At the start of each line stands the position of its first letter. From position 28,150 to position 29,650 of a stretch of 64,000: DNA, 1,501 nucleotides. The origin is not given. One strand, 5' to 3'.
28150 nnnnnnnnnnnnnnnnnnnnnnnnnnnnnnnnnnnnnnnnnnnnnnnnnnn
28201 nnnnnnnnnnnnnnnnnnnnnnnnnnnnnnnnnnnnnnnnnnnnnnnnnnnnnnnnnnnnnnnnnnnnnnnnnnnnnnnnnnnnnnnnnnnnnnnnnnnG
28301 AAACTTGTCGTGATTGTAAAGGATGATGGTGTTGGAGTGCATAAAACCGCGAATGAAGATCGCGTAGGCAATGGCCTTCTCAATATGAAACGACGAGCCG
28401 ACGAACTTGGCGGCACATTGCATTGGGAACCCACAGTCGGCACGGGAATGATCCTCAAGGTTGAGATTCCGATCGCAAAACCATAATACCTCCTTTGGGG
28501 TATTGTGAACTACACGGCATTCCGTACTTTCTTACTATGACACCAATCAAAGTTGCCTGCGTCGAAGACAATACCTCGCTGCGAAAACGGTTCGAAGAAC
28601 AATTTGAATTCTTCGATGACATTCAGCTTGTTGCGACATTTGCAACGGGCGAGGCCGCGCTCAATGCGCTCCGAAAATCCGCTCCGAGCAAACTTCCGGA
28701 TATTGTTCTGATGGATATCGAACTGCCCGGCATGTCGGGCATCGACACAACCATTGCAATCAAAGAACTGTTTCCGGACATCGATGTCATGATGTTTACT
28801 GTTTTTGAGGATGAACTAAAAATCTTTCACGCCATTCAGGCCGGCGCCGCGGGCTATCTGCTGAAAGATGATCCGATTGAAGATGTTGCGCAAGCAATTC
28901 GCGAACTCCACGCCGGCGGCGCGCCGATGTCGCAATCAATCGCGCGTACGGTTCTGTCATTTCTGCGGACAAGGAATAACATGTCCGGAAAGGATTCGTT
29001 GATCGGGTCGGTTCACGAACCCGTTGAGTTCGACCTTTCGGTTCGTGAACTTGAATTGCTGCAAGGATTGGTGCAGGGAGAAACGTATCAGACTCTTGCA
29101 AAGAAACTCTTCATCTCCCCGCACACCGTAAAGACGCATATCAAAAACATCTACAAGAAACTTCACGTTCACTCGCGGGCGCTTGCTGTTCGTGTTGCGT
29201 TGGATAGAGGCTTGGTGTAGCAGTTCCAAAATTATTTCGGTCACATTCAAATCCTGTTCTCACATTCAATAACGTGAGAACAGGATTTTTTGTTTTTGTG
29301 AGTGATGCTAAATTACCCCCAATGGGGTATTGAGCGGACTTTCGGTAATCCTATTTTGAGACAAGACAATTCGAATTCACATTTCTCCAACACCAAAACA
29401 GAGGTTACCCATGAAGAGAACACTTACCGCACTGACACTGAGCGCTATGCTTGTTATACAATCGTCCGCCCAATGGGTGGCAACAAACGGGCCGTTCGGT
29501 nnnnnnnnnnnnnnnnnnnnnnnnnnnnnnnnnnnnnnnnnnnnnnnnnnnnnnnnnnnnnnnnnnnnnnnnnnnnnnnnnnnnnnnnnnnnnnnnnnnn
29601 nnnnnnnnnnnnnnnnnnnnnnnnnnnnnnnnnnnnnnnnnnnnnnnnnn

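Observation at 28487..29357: Module 2 boxes are near-perfect palindromes, and regulator 2 may be transcribed almost leaderless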

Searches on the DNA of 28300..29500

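Call 51: search_rna_families(source=window, start=28300, end=29500, threshold=evalue, max_evalue=1)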
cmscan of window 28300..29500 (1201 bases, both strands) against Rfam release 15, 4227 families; matches with E-value up to 1: 1.
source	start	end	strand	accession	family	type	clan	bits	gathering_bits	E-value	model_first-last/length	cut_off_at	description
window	29228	29302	-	RF02445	SpR14_sRNA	Gene; sRNA;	-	25.4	50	0.63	1-80/80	no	Streptococcus sRNA SpR14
